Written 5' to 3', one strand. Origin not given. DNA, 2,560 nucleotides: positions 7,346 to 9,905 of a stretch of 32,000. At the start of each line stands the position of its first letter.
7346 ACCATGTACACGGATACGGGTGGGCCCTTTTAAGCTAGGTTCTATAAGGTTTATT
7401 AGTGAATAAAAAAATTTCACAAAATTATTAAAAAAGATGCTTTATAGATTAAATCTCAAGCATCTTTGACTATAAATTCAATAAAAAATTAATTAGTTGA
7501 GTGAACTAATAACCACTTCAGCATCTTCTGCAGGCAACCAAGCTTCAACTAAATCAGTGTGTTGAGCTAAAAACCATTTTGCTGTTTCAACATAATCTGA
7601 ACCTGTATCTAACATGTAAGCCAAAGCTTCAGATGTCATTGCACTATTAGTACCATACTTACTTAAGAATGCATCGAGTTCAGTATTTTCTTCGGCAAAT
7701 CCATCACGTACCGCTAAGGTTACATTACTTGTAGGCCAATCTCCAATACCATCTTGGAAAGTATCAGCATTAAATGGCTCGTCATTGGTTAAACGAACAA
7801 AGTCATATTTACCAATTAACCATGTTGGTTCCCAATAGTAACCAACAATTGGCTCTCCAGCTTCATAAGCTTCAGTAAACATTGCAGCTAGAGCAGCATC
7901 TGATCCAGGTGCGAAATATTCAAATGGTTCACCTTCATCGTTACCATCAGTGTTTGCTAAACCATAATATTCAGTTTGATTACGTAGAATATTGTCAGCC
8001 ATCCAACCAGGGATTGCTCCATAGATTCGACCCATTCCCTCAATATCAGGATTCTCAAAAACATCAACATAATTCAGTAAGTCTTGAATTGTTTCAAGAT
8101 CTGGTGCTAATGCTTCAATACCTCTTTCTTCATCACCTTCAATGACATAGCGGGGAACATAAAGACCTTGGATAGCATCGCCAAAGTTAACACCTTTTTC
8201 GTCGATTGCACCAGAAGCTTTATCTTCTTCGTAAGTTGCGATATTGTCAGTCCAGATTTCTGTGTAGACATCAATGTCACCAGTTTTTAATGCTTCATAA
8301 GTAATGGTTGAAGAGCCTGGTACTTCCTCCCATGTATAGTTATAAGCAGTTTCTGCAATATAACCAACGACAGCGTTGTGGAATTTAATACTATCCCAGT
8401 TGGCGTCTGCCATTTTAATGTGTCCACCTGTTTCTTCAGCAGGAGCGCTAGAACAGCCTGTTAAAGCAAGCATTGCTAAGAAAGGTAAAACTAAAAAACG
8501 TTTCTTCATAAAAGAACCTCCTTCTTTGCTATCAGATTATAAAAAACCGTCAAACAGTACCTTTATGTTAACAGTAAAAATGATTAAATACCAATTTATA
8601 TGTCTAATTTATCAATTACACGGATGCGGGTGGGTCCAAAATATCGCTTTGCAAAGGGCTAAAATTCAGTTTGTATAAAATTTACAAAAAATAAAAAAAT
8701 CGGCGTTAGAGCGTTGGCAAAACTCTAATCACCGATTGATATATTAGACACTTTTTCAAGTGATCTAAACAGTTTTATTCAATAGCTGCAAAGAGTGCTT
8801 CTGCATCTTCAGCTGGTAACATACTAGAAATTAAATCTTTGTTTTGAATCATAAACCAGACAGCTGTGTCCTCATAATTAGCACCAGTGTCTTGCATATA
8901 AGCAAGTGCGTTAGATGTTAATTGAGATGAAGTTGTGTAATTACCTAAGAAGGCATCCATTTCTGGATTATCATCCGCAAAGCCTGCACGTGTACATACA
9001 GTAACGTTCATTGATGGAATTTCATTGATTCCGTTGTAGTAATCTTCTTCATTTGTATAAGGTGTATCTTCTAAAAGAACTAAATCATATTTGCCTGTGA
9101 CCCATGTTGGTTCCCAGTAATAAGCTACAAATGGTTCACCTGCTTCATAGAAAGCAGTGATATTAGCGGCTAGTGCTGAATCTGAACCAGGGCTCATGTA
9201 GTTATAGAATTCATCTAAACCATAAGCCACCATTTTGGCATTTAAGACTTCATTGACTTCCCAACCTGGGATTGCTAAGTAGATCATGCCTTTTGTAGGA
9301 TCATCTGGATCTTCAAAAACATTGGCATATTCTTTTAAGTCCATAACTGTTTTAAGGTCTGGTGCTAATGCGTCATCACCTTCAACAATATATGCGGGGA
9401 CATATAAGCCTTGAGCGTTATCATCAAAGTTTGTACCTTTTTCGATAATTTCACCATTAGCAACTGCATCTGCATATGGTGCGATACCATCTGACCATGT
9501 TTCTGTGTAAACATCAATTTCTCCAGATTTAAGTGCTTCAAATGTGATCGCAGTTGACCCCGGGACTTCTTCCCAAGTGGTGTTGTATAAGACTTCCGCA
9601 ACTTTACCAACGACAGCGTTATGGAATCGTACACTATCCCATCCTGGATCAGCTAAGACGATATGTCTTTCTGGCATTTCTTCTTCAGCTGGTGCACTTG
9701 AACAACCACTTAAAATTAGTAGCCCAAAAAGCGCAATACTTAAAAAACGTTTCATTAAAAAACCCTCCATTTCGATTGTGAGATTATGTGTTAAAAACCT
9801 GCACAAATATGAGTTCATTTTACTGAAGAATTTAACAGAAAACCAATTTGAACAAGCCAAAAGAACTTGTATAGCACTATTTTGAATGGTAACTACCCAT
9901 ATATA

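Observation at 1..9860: Betaine-type importer with three binding-protein paralogs sits beside a 2-hydroxyacid DH / TPP decarboxylase / aldehyde DH trio: candidate undescribed conversion pathway for a cationic acid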

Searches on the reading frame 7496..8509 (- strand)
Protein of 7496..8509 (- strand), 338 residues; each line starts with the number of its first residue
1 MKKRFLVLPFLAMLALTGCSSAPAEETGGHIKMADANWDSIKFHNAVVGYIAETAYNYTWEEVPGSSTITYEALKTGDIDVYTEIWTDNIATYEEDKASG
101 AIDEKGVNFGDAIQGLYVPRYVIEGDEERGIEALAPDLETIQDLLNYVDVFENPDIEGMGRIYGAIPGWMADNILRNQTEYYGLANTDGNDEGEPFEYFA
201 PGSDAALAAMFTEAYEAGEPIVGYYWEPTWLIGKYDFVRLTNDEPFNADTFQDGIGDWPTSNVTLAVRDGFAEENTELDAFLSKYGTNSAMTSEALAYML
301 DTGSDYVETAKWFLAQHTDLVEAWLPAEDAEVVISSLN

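Call 7: search_protein_families(library=pfam, proteins=[window:7496-8509:-])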
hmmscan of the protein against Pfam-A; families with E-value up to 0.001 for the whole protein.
window:7496-8509:- (338 aa): 1 family
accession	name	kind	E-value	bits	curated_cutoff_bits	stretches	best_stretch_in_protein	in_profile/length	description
PF04069.17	OpuAC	-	9.3e-45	153.7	21.2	1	30-316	2-257/257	Substrate binding domain of ABC-type glycine betaine transport system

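Call 8: search_protein_families(library=ncbifam, proteins=[window:7496-8509:-])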
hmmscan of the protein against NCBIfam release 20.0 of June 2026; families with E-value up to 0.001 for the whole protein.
window:7496-8509:- (338 aa): 2 families
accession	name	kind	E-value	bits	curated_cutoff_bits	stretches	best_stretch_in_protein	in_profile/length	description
TIGR03414.1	ABC_choline_bnd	subfamily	1.8e-17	63.5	379.05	1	26-325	6-272/291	choline ABC transporter substrate-binding protein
NF008334.0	PRK11119.1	equivalog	6.6e-11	41.9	215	1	2-233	2-216/331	glycine betaine/L-proline ABC transporter substrate-binding protein ProX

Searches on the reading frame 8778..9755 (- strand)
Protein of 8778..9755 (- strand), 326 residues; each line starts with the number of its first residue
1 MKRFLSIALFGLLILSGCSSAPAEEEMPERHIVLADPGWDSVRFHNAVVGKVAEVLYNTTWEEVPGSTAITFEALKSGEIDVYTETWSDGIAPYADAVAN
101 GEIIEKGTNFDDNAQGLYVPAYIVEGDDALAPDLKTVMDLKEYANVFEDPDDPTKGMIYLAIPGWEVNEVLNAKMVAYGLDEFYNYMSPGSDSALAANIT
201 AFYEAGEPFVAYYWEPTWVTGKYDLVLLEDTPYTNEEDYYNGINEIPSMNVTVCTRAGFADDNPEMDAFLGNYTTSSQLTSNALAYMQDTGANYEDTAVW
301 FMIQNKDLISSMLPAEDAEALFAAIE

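Call 7: search_protein_families(library=pfam, proteins=[window:8778-9755:-])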
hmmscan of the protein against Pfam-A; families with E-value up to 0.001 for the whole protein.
window:8778-9755:- (326 aa): 1 family
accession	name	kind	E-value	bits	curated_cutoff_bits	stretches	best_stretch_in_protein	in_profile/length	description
PF04069.17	OpuAC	-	6e-45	154.3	21.2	1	31-302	2-255/257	Substrate binding domain of ABC-type glycine betaine transport system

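Call 8: search_protein_families(library=ncbifam, proteins=[window:8778-9755:-])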
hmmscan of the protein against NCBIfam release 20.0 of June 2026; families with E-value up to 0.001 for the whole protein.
window:8778-9755:- (326 aa): 2 families
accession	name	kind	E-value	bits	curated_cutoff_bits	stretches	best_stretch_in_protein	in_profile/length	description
TIGR03414.1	ABC_choline_bnd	subfamily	4e-16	59.2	379.05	1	30-310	9-269/291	choline ABC transporter substrate-binding protein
NF008334.0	PRK11119.1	equivalog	2.6e-14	53.1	215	1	34-290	33-297/331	glycine betaine/L-proline ABC transporter substrate-binding protein ProX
